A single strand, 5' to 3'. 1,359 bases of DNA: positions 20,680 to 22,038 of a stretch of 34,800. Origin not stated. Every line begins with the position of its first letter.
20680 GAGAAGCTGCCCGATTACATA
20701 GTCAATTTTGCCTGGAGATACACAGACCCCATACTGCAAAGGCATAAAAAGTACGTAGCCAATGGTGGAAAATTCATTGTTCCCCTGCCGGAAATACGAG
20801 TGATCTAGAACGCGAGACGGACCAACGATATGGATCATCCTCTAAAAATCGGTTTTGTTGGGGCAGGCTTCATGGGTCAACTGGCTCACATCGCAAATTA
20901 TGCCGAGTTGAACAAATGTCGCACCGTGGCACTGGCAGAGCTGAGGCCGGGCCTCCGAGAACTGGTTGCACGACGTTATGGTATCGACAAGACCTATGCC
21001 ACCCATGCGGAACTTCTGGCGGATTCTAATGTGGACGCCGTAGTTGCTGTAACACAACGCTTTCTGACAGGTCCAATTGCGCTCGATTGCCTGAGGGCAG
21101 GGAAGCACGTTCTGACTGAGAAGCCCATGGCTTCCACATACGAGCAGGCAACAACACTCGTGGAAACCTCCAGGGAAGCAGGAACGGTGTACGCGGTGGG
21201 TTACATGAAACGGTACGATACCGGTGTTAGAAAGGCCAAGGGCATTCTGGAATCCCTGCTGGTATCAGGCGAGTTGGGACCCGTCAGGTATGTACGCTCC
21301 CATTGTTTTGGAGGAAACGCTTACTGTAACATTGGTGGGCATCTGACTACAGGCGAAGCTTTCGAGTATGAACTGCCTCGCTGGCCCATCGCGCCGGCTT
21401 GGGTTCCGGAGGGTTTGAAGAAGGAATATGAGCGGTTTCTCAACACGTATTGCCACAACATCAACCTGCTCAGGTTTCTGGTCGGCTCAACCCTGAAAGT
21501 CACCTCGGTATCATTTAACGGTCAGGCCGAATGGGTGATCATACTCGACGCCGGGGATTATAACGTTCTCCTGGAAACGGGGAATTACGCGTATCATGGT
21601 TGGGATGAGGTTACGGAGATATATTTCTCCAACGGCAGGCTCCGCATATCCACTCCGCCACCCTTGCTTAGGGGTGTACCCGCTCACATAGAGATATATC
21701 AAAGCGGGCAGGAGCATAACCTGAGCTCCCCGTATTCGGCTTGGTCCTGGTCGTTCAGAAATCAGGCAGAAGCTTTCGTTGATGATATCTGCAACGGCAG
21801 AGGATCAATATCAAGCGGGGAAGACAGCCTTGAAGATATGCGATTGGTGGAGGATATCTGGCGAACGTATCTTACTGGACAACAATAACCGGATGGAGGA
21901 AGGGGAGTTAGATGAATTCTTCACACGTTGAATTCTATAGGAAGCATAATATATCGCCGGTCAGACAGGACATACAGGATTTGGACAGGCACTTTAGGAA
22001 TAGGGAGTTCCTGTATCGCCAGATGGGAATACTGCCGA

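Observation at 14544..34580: Methyltransferase-saturated glycan-tailoring block with no polymer-assembly machinery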

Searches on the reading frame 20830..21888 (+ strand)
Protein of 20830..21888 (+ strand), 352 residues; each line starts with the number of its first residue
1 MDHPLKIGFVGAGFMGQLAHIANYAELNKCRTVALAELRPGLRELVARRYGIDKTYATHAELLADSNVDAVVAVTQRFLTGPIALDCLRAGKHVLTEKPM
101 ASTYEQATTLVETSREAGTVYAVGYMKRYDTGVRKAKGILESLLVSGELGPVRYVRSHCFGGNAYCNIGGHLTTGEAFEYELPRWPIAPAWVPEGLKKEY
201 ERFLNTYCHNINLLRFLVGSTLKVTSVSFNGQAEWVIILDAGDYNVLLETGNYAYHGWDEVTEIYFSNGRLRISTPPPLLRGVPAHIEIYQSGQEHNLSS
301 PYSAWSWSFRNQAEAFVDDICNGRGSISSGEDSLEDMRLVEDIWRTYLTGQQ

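Call 3: search_protein_families(library=pfam, proteins=[window:20830-21888:+], max_evalue=0.01)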
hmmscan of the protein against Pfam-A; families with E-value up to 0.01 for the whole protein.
window:20830-21888:+ (352 aa): 3 families
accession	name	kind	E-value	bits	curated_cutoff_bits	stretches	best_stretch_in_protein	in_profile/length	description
PF01408.29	GFO_IDH_MocA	-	2.3e-22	80.4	24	1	5-125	1-120/120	Oxidoreductase family, NAD-binding Rossmann fold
PF03447.22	NAD_binding_3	-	0.00023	22.3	24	1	8-119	3-111/116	Homoserine dehydrogenase, NAD binding domain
PF22725.1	GFO_IDH_MocA_C3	-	0.0066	16.9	27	0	203-269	46-121/124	GFO/IDH/MocA C-terminal domain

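Call 7: search_protein_families(library=ncbifam, proteins=[window:20830-21888:+], max_evalue=0.001)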
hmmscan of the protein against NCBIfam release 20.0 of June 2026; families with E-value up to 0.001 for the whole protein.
window:20830-21888:+ (352 aa): 9 families
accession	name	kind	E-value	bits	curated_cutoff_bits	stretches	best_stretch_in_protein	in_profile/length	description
TIGR04380.1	myo_inos_iolG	equivalog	1.3e-26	93.2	355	1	5-157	2-150/330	inositol 2-dehydrogenase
NF040723.1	UDP-GlcNAcDh_Arch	equivalog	9.5e-24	84.4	450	1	5-144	1-137/302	UDP-N-acetylglucosamine 3-dehydrogenase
NF052679.1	InsChiInosDhIolG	equivalog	7e-17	61.5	540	1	5-145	3-145/343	bifunctional inositol 2-dehydrogenase/D-chiro-inositol 1-dehydrogenase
NF052479.1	LevoglcsnDh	equivalog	3.1e-16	59.1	650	1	5-153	4-155/386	levoglucosan dehydrogenase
NF008607.0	PRK11579.1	subfamily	2.9e-14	52.8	330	1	1-158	1-151/346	oxidoreductase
NF041392.1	XylDh_Gfo6_Halo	equivalog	3.5e-11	42.5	350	1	3-142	15-157/350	D-xylose 1-dehydrogenase Gfo6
NF007574.0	PRK10206.1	equivalog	2.2e-08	33.6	352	1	58-158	56-152/345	oxidoreductase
NF058563.1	BT_2159_fam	equivalog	3.1e-08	33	650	1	5-183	1-166/350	disaccharide 3-dehydrogenase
NF058561.1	BT_2158_fam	equivalog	6.3e-07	28.3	750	1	5-157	36-182/487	glycoside 3-dehydrogenase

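Call 35: search_solved_structures(query=window:20830-21888:+, max_evalue=0.00001)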
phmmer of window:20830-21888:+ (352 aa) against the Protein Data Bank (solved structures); distinct sequences matched with E-value up to 0.00001: 65 (the best 60 are shown).
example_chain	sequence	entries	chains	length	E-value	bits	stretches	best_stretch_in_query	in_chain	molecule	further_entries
4fb5_A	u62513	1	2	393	1.5e-17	66.6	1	4-156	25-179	Probable oxidoreductase protein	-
5a02_A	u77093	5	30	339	3.4e-17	65.4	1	7-159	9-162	ALDOSE-ALDOSE OXIDOREDUCTASE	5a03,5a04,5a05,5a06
3ezy_A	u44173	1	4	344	5.1e-16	61.5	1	5-142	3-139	Dehydrogenase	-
4mkx_A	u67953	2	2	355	3e-15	59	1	4-160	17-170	Inositol dehydrogenase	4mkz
4n54_A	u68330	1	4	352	3e-15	59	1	4-160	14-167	Inositol dehydrogenase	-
6jw6_A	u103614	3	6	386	5e-15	58.3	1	1-123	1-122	Dehydrogenase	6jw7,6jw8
7xr9_A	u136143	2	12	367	7.7e-15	57.7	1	4-162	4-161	DgpA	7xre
4mie_A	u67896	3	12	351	3.4e-14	55.5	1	5-180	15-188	Inositol 2-dehydrogenase/D-chiro-inositol 3-dehydrogenase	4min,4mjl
4mio_A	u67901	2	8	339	3.7e-14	55.4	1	5-180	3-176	Inositol 2-dehydrogenase/D-chiro-inositol 3-dehydrogenase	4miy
3ec7_A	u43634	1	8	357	6.4e-14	54.6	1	5-155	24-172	Putative Dehydrogenase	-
3mz0_A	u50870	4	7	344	8.9e-14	54.1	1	5-148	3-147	Inositol 2-dehydrogenase/D-chiro-inositol 3-dehydrogenase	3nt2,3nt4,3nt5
9m3d_B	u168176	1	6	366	9.1e-14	54.1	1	4-160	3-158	DgpA1 from W974-1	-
3cea_A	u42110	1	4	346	1.3e-13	53.6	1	3-158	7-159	Myo-inositol 2-dehydrogenase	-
4l8v_A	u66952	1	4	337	2.2e-13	52.9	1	5-148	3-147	Inositol 2-dehydrogenase/D-chiro-inositol 3-dehydrogenase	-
4l9r_A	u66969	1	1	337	2.2e-13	52.9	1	5-148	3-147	Inositol 2-dehydrogenase/D-chiro-inositol 3-dehydrogenase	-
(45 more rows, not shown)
